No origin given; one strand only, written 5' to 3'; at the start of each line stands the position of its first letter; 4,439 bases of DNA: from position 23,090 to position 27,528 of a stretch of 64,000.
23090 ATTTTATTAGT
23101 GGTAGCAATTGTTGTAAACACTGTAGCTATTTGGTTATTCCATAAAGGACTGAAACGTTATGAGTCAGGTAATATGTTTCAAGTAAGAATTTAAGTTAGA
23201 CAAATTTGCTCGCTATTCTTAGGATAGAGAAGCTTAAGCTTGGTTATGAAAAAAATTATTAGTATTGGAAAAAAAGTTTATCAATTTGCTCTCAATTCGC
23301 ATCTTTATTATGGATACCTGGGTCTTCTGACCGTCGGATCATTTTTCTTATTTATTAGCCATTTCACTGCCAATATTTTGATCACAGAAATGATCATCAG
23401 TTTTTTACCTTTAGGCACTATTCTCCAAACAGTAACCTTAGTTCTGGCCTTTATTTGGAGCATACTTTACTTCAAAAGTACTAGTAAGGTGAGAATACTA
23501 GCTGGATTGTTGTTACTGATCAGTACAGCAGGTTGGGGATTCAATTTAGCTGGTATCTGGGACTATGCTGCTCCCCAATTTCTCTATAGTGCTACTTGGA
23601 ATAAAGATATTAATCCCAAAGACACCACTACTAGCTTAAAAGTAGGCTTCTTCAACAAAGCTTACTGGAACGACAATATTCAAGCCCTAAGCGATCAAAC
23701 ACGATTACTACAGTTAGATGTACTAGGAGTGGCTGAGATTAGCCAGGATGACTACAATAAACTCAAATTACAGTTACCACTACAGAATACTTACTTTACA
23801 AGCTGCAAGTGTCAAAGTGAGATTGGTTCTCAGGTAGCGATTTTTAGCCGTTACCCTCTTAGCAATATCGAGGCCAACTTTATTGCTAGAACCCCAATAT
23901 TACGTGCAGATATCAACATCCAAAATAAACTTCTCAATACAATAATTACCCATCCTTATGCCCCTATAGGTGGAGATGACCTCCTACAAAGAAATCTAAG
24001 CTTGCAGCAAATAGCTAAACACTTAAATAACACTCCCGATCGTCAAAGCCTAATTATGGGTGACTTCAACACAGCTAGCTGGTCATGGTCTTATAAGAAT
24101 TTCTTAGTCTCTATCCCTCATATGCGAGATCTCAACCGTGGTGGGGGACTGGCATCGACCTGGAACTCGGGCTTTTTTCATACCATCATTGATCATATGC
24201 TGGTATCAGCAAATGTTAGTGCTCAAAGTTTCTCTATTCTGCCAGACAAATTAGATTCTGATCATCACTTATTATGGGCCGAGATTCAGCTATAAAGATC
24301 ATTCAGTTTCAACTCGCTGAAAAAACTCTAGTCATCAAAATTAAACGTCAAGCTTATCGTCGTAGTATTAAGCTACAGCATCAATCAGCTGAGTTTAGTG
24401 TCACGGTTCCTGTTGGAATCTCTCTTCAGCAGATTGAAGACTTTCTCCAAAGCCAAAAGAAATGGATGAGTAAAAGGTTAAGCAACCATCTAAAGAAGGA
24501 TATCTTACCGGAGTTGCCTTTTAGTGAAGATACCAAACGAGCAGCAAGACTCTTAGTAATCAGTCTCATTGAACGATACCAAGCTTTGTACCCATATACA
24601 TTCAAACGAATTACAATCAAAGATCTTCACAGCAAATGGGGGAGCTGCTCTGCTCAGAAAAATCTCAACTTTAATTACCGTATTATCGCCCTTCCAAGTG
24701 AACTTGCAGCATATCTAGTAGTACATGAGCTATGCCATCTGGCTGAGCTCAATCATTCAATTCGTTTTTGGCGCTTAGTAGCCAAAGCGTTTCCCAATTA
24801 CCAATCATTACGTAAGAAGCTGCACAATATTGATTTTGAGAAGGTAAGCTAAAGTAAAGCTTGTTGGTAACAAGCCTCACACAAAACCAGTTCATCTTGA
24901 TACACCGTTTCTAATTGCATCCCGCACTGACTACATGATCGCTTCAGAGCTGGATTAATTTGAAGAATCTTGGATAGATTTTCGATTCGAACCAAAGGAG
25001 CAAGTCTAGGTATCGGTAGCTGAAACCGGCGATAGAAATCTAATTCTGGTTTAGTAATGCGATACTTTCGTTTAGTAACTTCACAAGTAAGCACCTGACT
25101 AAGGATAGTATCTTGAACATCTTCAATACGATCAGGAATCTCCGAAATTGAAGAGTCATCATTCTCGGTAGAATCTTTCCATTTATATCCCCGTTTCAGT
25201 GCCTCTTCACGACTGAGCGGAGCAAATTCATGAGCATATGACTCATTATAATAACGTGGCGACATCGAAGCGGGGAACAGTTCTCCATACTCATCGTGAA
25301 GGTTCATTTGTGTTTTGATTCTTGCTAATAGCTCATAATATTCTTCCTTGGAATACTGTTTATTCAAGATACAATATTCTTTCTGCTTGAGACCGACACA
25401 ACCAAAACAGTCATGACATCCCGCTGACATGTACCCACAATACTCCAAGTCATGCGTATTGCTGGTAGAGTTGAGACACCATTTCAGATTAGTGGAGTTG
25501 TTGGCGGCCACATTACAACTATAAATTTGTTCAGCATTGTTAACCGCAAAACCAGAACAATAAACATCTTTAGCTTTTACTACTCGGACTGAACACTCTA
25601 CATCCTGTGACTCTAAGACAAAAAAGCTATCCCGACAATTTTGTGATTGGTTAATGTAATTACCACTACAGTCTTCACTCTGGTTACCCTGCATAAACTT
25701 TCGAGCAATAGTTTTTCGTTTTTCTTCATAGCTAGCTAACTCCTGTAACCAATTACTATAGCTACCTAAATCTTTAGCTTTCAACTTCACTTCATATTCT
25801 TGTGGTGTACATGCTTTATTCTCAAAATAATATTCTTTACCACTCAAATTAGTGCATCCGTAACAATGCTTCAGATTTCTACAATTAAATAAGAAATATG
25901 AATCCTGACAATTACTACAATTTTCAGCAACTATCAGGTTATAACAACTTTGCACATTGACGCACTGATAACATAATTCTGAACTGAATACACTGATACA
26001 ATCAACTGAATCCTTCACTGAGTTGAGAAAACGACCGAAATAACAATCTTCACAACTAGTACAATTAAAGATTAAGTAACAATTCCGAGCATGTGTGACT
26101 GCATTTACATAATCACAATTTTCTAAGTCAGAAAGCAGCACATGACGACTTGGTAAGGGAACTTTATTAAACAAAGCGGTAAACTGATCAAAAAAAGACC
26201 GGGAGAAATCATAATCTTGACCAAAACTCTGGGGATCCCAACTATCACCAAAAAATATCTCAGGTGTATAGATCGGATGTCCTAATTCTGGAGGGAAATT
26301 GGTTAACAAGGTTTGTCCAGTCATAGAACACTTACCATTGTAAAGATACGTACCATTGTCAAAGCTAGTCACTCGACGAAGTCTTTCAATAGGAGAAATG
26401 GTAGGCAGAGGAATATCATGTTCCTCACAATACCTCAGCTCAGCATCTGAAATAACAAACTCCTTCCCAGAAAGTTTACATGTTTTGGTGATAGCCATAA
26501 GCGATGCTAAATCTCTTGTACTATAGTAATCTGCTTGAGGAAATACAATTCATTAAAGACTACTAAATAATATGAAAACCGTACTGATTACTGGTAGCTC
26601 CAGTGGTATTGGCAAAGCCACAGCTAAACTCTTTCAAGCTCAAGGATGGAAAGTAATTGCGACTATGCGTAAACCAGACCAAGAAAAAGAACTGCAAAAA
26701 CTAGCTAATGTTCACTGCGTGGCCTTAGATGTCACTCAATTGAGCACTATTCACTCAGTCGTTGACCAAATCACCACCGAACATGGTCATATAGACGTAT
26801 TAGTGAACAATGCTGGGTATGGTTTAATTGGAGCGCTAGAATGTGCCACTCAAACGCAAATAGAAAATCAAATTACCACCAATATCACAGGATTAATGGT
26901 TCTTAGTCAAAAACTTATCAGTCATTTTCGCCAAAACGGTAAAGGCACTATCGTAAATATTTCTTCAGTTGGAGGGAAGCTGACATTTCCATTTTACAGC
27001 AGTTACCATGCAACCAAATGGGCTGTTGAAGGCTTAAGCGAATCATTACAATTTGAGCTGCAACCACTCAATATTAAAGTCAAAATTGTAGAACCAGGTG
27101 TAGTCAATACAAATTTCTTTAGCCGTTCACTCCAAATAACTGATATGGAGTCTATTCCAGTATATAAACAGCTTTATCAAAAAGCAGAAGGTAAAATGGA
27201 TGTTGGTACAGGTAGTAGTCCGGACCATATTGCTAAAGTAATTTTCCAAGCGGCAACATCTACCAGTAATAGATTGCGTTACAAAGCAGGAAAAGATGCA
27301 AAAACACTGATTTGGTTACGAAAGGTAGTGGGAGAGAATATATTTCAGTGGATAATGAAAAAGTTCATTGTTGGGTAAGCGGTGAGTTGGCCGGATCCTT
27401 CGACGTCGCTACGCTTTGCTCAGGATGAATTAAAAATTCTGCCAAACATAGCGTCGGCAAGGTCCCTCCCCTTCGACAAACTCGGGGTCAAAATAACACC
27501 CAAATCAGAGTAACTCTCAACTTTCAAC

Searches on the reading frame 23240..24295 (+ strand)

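Call 17: search_protein_families(library=pfam, proteins=[window:23240-24295:+], max_evalue=0.001)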
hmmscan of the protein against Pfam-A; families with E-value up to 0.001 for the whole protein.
window:23240-24295:+ (351 aa): 2 families
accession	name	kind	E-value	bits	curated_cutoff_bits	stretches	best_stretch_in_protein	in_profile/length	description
PF03372.29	Exo_endo_phos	-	7.2e-21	75.4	24.5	1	138-342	10-225/225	Endonuclease/Exonuclease/phosphatase family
PF14529.12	Exo_endo_phos_2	-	9.8e-09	35.5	27.4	1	251-343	14-114/117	Endonuclease-reverse transcriptase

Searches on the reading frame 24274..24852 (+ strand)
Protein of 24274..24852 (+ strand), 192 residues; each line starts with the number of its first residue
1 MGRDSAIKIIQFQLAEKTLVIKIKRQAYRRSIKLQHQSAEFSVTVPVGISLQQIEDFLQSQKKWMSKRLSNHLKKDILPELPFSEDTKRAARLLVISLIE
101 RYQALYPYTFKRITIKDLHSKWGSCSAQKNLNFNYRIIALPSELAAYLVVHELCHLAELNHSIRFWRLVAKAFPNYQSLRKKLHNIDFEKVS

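Call 17: search_protein_families(library=pfam, proteins=[window:24274-24852:+], max_evalue=0.001)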
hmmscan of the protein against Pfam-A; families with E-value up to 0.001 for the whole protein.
window:24274-24852:+ (192 aa): 1 family
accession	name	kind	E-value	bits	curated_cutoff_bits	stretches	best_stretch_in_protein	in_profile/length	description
PF01863.23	YgjP-like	-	6.4e-39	134.5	26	2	87-185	108-206/207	YgjP-like, metallopeptidase domain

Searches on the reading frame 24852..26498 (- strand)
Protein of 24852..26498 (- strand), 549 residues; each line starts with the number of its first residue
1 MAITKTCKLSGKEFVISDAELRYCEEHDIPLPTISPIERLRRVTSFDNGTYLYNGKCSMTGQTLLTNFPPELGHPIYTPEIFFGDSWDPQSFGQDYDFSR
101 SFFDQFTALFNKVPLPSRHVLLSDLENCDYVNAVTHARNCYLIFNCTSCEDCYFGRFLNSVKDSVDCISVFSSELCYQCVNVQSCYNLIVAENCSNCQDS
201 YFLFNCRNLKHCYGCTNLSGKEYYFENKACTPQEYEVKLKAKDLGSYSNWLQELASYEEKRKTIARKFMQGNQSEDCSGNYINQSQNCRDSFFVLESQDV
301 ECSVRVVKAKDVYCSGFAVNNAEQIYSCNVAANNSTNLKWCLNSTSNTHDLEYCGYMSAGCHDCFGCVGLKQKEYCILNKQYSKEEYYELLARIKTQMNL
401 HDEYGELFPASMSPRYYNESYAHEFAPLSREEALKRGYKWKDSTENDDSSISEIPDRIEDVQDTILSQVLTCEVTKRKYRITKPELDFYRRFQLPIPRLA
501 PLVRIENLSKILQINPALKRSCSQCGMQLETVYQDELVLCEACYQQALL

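Call 4: search_protein_families(library=pfam, proteins=[window:24852-26498:-], max_evalue=1)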
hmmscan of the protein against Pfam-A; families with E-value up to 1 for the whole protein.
window:24852-26498:- (549 aa): 1 family
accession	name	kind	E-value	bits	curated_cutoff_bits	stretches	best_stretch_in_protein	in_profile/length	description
PF21344.3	Zn_ribbon_LysW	-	0.073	13.2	27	1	522-542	24-44/46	Alpha-aminoadipate carrier protein LysW-like, globular domain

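Call 5: search_protein_families(library=ncbifam, proteins=[window:24852-26498:-], max_evalue=1)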
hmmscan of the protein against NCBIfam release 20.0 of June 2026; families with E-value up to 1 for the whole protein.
window:24852-26498:- (549 aa): 0 families
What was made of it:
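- On zf_Tbcl_2 (PF23477) / TIGR04272 CxxC-x17-CxxC: Paralogues 1 and 3 show no hit (calls 4, 5).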

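Call 8: search_solved_structures(query=A1, max_evalue=10)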
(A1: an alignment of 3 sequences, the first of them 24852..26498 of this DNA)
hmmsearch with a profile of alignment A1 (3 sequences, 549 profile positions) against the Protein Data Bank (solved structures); distinct sequences matched with E-value up to 10: 0.

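Call 9: search_protein_families(library=phrogs, proteins=[window:24852-26498:-], max_evalue=1)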
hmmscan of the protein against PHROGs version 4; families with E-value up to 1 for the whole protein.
window:24852-26498:- (549 aa): 1 family
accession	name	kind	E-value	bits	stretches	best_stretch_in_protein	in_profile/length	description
phrog_36288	-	unknown function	0.11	14.3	1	356-399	15-57/100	-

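Call 58: search_protein_families(library=padloc, proteins=[window:24852-26498:-], max_evalue=0.01)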
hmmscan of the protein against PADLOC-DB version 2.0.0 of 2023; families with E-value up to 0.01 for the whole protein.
window:24852-26498:- (549 aa): 0 families

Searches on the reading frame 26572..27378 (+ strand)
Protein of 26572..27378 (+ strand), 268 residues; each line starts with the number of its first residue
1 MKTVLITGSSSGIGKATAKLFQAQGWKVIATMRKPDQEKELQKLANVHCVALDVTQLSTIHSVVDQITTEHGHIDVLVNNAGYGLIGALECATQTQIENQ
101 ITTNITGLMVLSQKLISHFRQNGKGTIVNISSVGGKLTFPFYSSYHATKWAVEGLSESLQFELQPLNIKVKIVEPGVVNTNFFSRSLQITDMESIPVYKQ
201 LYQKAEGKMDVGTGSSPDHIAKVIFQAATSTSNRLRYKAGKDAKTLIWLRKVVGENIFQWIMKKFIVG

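Call 17: search_protein_families(library=pfam, proteins=[window:26572-27378:+], max_evalue=0.001)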
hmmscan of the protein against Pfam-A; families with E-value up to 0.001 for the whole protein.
window:26572-27378:+ (268 aa): 7 families
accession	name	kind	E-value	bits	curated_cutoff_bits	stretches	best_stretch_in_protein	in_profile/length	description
PF00106.31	adh_short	-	9.5e-50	169.2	26.6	1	2-184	1-188/195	short chain dehydrogenase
PF13561.12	adh_short_C2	-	1.9e-38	132.8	27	1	10-222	5-211/236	Enoyl-(Acyl carrier protein) reductase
PF08659.16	KR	-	1.1e-11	45.5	22.6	1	3-159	2-163/180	KR domain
PF08643.16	DUF1776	-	2.4e-10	40.7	25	1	76-255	96-290/294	Fungal family of unknown function (DUF1776)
PF01370.27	Epimerase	-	2.9e-07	30.6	20.9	1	4-132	1-115/240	NAD dependent epimerase/dehydratase family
PF13460.12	NAD_binding_10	-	3e-05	24.4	27.2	1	8-81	1-68/184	NAD(P)H-binding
PF04321.23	RmlD_sub_bind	-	0.00075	19.1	27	0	3-90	2-68/287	RmlD substrate binding domain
